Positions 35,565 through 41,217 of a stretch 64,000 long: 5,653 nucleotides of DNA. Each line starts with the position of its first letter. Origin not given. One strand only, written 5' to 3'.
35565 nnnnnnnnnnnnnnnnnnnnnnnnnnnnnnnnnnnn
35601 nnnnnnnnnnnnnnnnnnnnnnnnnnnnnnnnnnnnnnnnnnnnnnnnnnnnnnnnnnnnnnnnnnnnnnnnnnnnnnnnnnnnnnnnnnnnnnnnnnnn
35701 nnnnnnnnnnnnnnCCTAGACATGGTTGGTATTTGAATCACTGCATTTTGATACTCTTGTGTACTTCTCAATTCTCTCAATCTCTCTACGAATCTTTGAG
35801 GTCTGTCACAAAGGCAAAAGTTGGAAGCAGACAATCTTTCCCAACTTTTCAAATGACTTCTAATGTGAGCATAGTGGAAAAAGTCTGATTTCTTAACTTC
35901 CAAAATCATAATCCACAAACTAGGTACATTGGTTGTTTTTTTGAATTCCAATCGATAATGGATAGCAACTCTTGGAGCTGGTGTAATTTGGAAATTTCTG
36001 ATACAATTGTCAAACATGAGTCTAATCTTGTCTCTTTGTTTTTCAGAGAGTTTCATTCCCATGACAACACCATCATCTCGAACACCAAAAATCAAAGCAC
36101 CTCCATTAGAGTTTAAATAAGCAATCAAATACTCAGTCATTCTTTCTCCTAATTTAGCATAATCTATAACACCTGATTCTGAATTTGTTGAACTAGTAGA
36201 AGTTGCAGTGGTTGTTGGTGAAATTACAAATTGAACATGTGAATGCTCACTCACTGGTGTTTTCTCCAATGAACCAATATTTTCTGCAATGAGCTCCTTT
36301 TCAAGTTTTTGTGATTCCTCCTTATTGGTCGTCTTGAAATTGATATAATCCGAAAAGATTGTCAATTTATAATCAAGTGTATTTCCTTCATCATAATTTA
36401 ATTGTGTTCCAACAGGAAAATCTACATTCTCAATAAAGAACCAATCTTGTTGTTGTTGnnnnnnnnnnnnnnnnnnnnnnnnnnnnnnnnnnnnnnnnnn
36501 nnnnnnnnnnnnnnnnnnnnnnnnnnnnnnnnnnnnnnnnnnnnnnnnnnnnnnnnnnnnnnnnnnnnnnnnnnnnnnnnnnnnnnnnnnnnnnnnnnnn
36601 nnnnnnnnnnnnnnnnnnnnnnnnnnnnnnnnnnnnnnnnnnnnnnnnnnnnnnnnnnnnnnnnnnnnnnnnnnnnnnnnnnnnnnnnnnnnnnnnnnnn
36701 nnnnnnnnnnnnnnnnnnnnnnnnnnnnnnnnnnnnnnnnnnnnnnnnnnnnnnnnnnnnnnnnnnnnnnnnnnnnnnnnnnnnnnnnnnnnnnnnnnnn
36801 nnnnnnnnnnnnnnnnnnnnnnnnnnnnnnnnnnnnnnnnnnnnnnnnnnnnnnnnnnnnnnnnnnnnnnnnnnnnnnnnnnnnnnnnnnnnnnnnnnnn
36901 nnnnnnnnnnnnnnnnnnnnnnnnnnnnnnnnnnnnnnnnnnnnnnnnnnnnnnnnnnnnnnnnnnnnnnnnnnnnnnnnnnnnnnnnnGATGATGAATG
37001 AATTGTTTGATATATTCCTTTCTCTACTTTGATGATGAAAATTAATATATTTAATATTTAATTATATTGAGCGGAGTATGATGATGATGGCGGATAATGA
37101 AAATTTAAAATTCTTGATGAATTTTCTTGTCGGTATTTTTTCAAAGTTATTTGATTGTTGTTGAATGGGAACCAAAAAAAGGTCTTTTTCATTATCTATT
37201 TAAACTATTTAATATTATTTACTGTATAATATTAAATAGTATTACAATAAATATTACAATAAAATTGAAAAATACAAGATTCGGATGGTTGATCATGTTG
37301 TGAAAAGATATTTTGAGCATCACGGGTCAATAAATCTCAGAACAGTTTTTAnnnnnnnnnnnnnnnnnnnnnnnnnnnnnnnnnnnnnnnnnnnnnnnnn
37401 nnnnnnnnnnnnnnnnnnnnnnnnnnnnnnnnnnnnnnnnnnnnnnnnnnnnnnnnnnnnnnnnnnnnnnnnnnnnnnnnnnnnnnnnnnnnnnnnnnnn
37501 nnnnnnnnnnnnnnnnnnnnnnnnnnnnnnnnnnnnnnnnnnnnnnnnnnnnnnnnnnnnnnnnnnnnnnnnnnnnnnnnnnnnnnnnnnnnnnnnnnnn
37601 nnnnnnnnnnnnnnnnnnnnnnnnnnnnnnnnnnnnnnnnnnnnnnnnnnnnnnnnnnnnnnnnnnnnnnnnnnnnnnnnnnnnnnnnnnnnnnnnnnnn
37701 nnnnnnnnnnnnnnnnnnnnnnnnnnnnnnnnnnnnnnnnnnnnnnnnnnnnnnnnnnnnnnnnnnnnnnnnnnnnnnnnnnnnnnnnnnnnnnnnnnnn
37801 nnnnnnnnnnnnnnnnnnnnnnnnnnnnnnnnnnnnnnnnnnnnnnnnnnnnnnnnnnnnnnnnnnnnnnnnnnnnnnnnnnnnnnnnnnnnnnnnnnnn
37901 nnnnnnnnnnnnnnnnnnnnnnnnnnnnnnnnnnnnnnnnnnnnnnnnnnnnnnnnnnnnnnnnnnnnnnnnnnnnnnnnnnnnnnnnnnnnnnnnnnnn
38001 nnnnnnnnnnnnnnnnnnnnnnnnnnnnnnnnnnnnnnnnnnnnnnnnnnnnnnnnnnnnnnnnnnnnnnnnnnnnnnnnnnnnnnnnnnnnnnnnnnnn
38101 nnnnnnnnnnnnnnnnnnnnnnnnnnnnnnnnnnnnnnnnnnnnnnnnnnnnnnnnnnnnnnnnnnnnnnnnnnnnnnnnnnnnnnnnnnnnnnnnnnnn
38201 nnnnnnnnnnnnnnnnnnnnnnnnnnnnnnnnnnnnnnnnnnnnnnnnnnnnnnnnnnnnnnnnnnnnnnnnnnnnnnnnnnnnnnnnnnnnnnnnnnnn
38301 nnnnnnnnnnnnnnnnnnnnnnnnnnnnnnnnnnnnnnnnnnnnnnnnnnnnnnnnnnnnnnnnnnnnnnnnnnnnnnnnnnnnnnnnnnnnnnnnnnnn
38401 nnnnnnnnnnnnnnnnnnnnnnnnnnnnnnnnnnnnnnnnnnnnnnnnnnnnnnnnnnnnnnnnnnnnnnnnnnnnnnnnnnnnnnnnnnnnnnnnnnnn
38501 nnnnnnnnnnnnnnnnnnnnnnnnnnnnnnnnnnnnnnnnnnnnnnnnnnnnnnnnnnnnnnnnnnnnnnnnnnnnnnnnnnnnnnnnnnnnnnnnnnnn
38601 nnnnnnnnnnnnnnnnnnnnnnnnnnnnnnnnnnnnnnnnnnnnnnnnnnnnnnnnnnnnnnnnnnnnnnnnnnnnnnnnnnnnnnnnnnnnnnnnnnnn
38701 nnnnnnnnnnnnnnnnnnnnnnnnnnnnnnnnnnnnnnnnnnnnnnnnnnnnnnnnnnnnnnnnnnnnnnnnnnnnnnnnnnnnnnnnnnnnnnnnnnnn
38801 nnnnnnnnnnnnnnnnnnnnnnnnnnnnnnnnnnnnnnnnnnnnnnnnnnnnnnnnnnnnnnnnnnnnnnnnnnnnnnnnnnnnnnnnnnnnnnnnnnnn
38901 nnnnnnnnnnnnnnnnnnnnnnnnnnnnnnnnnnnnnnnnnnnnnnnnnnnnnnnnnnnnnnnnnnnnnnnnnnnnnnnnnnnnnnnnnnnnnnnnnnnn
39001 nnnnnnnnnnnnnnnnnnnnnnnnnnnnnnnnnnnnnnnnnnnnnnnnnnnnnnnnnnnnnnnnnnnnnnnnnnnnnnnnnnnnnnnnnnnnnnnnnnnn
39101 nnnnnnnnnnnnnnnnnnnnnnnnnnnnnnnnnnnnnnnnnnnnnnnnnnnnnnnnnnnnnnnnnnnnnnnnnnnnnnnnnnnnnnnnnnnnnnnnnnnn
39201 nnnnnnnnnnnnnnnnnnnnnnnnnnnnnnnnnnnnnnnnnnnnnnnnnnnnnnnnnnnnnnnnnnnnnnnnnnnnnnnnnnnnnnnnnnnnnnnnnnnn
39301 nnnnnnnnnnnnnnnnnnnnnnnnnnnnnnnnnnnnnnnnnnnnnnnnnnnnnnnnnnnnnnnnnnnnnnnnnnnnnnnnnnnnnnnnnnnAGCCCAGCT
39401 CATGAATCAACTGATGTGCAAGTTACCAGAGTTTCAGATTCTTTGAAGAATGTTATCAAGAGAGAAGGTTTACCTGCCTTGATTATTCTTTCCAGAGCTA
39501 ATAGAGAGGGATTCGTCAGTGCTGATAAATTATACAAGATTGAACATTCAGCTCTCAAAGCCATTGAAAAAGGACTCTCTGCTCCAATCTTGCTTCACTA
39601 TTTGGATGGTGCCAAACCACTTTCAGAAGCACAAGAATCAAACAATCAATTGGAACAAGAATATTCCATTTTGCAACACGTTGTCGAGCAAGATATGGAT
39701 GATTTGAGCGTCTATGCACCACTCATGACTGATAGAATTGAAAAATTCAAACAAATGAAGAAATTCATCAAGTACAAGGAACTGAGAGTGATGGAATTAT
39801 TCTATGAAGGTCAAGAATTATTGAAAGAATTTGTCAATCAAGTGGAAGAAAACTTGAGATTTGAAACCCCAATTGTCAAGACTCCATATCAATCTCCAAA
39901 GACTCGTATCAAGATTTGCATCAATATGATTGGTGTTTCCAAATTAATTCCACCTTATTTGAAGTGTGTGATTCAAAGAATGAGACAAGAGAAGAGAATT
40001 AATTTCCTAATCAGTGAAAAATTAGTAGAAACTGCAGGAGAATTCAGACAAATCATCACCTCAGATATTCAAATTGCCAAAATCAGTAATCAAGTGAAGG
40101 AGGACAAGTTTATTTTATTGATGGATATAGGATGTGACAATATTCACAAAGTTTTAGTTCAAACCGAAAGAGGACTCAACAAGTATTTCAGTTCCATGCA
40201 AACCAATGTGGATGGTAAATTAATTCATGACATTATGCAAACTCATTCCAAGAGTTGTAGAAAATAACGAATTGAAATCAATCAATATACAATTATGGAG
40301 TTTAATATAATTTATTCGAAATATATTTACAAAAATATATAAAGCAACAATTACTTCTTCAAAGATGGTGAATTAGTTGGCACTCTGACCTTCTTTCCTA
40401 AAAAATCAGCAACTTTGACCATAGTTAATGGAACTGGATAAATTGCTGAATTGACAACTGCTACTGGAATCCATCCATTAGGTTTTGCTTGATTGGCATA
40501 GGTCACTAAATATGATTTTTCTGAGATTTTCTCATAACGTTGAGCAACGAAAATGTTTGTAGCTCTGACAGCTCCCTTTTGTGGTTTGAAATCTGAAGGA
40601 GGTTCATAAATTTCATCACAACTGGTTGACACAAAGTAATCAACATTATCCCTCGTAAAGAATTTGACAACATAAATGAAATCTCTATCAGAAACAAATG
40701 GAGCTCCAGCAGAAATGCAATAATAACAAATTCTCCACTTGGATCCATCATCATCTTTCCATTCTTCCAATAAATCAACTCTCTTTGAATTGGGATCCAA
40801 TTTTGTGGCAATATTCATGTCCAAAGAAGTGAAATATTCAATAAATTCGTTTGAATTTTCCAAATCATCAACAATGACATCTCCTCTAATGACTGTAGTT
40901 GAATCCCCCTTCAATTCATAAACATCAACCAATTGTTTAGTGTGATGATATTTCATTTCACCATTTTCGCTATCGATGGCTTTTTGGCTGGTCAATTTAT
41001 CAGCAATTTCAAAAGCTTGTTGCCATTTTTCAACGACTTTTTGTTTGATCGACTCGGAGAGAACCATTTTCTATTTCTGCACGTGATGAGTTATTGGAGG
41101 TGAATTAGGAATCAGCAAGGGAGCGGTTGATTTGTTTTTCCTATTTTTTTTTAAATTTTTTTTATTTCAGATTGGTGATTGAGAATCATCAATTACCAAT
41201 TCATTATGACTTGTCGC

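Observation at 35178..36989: Fusion of an AlbA_2 (Schlafen-like) domain with a BTB/T1 (KCTD-type) oligomerisation domain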

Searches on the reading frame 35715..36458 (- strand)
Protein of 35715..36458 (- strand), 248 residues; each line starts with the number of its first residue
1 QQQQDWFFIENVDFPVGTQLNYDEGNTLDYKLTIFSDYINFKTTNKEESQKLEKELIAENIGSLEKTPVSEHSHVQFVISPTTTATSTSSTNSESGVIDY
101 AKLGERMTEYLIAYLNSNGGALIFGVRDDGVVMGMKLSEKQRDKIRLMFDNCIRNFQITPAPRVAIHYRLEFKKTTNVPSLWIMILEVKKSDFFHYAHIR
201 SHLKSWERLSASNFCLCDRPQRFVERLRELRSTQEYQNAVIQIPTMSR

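Call 44: predict_structure(alignment_id=A4)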
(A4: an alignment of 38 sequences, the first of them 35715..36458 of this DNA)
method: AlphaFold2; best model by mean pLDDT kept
length: 248 residues; sequences in the alignment: 38
mean_pLDDT: 78.3   pTM: 0.70
mean pLDDT of the five models: 78.3, 77.2, 76.7, 76.6, 76.3
residues with pLDDT >= 90: 108; 70-90: 72; 50-70: 31; < 50: 37
segments of 3 or more residues with pLDDT < 50: 1-3, 38-42, 66-68, 70-93
pLDDT, mean of each block of 10 residues (from residue 1): 76 97 95 69 59 74 52 39 37 64 92 93 96 95 95 84 78 97 96 80 89 85 77 75 58
secondary structure, 60 per line:
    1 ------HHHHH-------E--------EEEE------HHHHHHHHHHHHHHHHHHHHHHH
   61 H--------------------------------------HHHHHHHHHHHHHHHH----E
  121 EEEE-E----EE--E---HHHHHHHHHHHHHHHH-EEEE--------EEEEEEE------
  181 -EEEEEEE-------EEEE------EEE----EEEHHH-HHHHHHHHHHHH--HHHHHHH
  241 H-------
elements in order: H7-11 E28-31 H38-61 H100-115 E120-124 H139-154 E156-159 E168-174 E182-188 E196-199 E206-208 E213-215 H220-231 H234-241

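Call 47: fold_search(model_id=the predicted structure, library=pdb)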
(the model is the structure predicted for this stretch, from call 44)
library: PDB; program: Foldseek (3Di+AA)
matches with E <= 10: 602; with E <= 0.001: 28
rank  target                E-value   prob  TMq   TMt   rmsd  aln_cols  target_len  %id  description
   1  5yd0_A                1.4e-06  1.00  0.44  0.35   8.4       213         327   13  Crystal structure of Schlafen 13 (SLFN13) N'-domain (released 2018-03-28)
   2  5yd0_B                4.1e-06  1.00  0.43  0.33  10.6       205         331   13  Crystal structure of Schlafen 13 (SLFN13) N'-domain (released 2018-03-28)
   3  7lre_A                5.2e-06  1.00  0.36  0.19   9.1       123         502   19  Cryo-EM of the SLFN12-PDE3A complex: SLFN12 body refinement (released 2021-06-09)
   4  7lrd_A                5.2e-06  1.00  0.36  0.18   9.1       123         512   19  Cryo-EM of the SLFN12-PDE3A complex: Consensus subset model (released 2021-06-09)
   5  7eg0_B                5.9e-06  1.00  0.34  0.16   8.5       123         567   22  Cryo-EM structure of anagrelide-induced PDE3A-SLFN12 complex (released 2021-09-29)
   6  5yd0_D                1.1e-05  1.00  0.44  0.34  10.6       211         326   12  Crystal structure of Schlafen 13 (SLFN13) N'-domain (released 2018-03-28)
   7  7ppj                  1.3e-05  1.00  0.44  0.18   4.6       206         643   14  human SLFN5 (released 2022-01-26)
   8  7ksp_A                1.5e-05  1.00  0.51  0.58   4.9       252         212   11  Crystal structure of hSAMD9_DBD with DNA (released 2022-01-05)
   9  7ksp_B                2.4e-05  1.00  0.48  0.55   7.5       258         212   10  Crystal structure of hSAMD9_DBD with DNA (released 2022-01-05)
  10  9uie_B                2.5e-05  1.00  0.45  0.14   6.7       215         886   13  Electronic microscopy structure of human schlafen14-E211A dimer in complex with dsRNA (released 2025-08-06)
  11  9nyy_B                3.4e-05  1.00  0.43  0.14   9.8       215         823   13  Nucleic acid bound human SLFN14, State 1 (released 2025-07-09)
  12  6rr9                  4.1e-05  1.00  0.45  0.36   8.6       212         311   15  DNA/RNA binding protein (released 2020-07-08)
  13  7q3z_A                4.1e-05  1.00  0.34  0.29   8.6       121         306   20  DNA/RNA binding protein (released 2022-01-26)
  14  7zep_A                4.4e-05  1.00  0.45  0.15   8.6       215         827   12  Human SLFN11 E209A dimer (released 2022-09-28)
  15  7q3z_B                4.7e-05  1.00  0.35  0.29   8.7       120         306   21  DNA/RNA binding protein (released 2022-01-26)
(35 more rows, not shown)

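Call 58: search_solved_structures(query=A4, max_evalue=0.01, show_alignments=5)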
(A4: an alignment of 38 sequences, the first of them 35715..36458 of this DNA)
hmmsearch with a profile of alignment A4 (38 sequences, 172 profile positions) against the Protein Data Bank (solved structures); distinct sequences matched with E-value up to 0.01: 14.
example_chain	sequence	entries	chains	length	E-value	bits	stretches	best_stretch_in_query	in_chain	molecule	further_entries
9nyy_A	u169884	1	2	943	3.8e-24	88.3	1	4-159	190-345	Protein SLFN14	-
9jr9_A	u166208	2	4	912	1e-22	83.7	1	4-159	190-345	Protein SLFN14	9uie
5yd0_A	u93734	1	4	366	1.2e-22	83.5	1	5-125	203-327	Schlafen 8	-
9jn9_A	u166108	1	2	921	6.1e-21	77.9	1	4-160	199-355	Protein SLFN14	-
7q3z_B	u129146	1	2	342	4.4e-20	75.1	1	6-170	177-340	Schlafen family member 5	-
6rr9_A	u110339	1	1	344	4.9e-20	75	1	6-170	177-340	Schlafen family member 5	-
7cux_A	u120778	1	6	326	1.3e-19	73.6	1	6-162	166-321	Schlafen family member 5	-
7fex_A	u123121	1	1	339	6e-19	71.4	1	5-125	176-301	SLFN11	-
7zel_A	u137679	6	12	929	2e-18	69.7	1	6-111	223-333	Schlafen family member 11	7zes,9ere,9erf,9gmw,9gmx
9erd_A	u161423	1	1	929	2e-18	69.7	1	6-111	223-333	Schlafen family member 11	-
7ppj_A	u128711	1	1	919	6.7e-18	68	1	6-162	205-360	Schlafen family member 5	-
7lrc_A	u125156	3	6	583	2e-17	66.5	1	12-162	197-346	Schlafen family member 12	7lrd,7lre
7eg0_B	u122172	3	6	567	2.6e-17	66.1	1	12-162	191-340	Schlafen family member 12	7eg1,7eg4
7zep_A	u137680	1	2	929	1.5e-16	63.7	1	6-111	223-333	Schlafen family member 11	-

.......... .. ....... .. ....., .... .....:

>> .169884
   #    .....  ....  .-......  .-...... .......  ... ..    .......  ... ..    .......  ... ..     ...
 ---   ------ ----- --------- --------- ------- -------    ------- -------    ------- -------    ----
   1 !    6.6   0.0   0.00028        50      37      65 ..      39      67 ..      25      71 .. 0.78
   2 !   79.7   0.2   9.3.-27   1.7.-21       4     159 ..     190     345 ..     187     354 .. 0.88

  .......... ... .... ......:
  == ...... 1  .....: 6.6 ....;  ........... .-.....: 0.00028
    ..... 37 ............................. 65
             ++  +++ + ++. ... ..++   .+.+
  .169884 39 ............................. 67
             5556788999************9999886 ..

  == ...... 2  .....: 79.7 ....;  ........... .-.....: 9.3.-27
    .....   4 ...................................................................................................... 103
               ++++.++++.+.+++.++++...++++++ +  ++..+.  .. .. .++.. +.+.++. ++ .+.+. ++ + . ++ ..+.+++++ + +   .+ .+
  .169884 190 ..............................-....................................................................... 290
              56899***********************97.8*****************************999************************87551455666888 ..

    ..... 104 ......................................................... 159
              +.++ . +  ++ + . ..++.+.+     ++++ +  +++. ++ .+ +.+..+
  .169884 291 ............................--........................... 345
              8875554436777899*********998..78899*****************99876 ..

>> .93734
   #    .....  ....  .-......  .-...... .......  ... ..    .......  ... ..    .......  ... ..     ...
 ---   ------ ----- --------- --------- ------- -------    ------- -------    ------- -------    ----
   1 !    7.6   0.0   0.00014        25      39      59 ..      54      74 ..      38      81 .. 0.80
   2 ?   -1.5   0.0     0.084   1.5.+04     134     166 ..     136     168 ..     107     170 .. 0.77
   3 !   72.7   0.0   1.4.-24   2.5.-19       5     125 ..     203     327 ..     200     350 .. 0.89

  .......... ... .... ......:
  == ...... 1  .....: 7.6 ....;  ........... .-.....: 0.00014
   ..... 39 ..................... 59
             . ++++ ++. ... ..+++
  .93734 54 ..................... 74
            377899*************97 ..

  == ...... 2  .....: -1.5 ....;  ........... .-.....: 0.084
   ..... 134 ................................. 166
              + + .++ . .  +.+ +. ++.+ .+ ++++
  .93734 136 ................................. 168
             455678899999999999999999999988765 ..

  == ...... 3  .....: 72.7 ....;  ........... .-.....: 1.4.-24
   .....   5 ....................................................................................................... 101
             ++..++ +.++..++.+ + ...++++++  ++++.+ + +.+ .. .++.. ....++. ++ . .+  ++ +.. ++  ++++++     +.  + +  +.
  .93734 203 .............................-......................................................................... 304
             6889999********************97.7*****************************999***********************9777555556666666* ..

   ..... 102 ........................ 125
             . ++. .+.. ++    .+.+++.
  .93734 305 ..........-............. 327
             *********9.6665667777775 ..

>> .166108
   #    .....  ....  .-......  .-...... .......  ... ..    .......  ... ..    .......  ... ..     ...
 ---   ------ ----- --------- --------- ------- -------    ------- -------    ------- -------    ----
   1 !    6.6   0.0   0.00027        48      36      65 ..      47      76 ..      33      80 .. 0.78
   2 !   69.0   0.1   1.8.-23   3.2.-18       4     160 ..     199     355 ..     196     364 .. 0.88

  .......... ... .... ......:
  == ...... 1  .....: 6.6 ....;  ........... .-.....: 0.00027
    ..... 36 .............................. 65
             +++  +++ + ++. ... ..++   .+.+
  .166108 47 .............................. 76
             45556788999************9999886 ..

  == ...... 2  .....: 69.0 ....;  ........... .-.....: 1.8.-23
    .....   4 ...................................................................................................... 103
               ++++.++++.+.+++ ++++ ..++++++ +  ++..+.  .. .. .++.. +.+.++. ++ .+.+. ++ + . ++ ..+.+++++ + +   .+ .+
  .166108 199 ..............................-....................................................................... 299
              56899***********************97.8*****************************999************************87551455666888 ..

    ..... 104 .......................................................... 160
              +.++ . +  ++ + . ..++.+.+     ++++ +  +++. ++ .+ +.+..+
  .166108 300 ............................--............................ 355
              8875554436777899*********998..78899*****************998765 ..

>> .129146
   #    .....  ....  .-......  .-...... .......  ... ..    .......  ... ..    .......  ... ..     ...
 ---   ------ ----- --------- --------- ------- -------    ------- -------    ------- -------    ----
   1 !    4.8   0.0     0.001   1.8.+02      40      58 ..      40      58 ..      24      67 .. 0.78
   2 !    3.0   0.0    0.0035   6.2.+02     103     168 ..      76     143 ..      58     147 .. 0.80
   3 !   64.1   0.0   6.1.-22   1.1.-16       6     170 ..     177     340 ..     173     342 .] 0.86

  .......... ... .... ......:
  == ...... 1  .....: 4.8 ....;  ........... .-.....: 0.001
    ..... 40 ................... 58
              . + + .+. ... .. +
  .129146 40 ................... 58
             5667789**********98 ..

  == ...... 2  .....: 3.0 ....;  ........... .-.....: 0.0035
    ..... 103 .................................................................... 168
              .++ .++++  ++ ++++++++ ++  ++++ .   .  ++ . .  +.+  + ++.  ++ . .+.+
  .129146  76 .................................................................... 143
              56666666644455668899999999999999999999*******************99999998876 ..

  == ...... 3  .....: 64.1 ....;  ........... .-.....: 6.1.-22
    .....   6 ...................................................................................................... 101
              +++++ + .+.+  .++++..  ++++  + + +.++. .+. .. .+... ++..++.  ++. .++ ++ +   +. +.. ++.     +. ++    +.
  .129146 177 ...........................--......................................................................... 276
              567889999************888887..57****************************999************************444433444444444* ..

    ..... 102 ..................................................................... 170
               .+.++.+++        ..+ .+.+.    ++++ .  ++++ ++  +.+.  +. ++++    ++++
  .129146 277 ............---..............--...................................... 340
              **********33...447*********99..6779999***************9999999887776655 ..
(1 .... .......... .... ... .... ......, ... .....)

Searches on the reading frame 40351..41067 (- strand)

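Call 60: search_protein_families(library=pfam, proteins=[window:40351-41067:-], max_evalue=0.001)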
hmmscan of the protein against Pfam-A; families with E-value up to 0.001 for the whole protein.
window:40351-41067:- (238 aa): 1 family
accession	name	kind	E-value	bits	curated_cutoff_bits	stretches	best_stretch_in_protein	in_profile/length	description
PF01852.25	START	-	0.00079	19.3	22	0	94-209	77-186/207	START domain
